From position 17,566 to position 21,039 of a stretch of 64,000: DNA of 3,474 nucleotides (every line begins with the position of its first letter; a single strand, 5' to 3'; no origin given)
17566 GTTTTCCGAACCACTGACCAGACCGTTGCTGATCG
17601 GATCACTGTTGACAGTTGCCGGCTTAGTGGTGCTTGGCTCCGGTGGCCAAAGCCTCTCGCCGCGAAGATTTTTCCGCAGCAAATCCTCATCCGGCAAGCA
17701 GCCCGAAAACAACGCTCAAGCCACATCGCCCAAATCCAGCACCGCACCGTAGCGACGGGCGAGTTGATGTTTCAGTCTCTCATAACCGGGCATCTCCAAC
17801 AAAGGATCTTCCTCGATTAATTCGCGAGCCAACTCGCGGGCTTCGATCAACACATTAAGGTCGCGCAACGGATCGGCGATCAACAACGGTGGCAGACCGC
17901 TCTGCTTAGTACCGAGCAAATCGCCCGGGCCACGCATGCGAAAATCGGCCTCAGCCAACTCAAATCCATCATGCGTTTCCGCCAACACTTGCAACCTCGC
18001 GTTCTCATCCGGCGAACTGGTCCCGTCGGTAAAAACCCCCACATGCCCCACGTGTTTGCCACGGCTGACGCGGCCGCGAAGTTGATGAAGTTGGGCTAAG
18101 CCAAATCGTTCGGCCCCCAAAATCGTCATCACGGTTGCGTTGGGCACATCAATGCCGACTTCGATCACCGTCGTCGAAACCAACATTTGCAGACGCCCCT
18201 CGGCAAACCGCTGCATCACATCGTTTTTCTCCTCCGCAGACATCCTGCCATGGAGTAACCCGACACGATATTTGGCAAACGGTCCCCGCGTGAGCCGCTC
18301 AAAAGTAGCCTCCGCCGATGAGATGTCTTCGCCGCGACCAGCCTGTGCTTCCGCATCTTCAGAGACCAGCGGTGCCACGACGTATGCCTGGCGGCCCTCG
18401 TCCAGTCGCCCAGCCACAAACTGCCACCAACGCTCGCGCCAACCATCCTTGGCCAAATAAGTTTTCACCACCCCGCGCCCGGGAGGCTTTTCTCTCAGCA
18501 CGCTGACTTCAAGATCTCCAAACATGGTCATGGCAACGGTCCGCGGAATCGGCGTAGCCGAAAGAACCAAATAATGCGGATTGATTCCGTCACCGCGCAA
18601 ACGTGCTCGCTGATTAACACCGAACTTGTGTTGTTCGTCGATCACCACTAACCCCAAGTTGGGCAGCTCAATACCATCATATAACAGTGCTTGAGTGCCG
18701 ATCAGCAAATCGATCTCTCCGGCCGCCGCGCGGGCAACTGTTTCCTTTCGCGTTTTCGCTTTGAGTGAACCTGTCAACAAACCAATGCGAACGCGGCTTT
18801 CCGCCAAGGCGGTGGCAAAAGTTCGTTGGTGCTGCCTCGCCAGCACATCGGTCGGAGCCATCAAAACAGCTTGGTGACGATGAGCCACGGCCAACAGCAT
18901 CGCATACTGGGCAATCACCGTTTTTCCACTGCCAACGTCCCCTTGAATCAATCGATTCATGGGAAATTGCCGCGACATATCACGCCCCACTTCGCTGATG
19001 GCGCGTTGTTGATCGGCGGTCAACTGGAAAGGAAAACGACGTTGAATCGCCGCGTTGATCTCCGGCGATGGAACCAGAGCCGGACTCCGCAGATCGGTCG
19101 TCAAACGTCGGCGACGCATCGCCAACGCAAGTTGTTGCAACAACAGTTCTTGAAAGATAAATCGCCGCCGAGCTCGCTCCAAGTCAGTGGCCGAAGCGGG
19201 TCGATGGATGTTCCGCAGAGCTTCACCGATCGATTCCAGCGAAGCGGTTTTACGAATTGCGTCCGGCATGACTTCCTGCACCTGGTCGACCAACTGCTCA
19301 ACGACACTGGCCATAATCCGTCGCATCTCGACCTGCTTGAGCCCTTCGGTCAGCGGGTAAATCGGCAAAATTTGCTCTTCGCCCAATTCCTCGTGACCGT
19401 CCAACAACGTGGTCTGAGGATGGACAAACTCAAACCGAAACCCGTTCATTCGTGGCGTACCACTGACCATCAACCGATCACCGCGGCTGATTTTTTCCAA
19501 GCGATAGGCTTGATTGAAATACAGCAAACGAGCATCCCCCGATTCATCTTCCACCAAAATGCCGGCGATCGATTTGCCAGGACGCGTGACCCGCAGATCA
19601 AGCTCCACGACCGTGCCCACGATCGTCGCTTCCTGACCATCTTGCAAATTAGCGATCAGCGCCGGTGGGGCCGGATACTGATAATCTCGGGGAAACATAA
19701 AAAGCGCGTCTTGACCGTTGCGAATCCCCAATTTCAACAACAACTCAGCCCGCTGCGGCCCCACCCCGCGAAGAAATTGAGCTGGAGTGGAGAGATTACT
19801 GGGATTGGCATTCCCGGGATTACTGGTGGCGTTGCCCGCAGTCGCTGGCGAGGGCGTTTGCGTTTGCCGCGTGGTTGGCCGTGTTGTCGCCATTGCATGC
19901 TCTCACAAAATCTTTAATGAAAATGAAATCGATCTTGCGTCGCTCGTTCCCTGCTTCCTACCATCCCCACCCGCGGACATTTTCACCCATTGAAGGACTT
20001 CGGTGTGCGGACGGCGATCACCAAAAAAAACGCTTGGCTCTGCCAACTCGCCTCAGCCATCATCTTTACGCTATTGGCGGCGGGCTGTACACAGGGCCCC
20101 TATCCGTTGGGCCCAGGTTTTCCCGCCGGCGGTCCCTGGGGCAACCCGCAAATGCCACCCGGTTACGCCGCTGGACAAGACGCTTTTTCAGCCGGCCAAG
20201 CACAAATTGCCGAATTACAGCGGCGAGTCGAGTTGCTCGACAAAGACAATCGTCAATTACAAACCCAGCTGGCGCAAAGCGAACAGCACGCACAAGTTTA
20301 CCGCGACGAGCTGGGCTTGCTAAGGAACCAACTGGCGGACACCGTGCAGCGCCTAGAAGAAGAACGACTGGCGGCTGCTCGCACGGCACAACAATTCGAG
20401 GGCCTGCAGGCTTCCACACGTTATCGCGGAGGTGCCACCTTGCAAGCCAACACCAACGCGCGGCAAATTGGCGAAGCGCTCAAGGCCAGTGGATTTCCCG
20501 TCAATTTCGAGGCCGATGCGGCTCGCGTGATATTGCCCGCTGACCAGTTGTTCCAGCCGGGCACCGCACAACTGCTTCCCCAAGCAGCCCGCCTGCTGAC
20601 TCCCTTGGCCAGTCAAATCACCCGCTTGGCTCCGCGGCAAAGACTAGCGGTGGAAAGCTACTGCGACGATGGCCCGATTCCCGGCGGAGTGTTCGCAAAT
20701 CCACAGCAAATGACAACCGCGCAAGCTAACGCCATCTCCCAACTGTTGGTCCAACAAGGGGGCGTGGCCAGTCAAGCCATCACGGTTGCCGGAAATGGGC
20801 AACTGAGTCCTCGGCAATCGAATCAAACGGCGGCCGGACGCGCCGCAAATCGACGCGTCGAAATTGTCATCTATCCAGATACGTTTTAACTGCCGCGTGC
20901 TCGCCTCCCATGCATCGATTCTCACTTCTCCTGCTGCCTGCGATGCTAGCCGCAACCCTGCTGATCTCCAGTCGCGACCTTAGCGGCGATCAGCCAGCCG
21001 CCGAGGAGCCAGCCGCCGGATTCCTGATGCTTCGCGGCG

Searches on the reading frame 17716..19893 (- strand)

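Call 73: search_protein_families(library=pfam, proteins=[window:17716-19893:-], max_evalue=0.001)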
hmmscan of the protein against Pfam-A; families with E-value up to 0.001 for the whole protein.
window:17716-19893:- (725 aa): 7 families
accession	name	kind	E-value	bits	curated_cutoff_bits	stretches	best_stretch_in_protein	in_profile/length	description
PF00271.37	Helicase_C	-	1.3e-24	87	23.5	2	537-612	38-109/110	Helicase conserved C-terminal domain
PF17191.10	RecG_wedge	-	3.8e-24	85.5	23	1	39-198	3-159/162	RecG wedge domain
PF00270.35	DEAD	-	1.7e-21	77.1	26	1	292-454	1-165/167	DEAD/DEAH box helicase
PF19833.4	RecG_dom3_C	-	1.7e-16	60.4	26.8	1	640-712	1-74/87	ATP-dependent DNA helicase RecG, domain 3, C-terminal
PF04851.21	ResIII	-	1.6e-08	35.1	22.5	1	290-448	3-162/164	Type III restriction enzyme, res subunit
PF01336.31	tRNA_anti-codon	-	8.8e-07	29.2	27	1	90-163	2-74/75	OB-fold nucleic acid binding domain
PF22590.2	Cas3-like_C_2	-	0.00026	21.7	27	1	524-612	12-104/106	CRISPR-associated nuclease/helicase Cas3, C-terminal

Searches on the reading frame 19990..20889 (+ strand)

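Call 73: search_protein_families(library=pfam, proteins=[window:19990-20889:+], max_evalue=0.001)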
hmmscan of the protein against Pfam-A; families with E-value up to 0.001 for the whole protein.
window:19990-20889:+ (299 aa): 1 family
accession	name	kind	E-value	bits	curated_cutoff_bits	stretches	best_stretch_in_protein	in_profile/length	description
PF00691.25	OmpA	-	5.7e-12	46.3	27.2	1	187-288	1-98/98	OmpA family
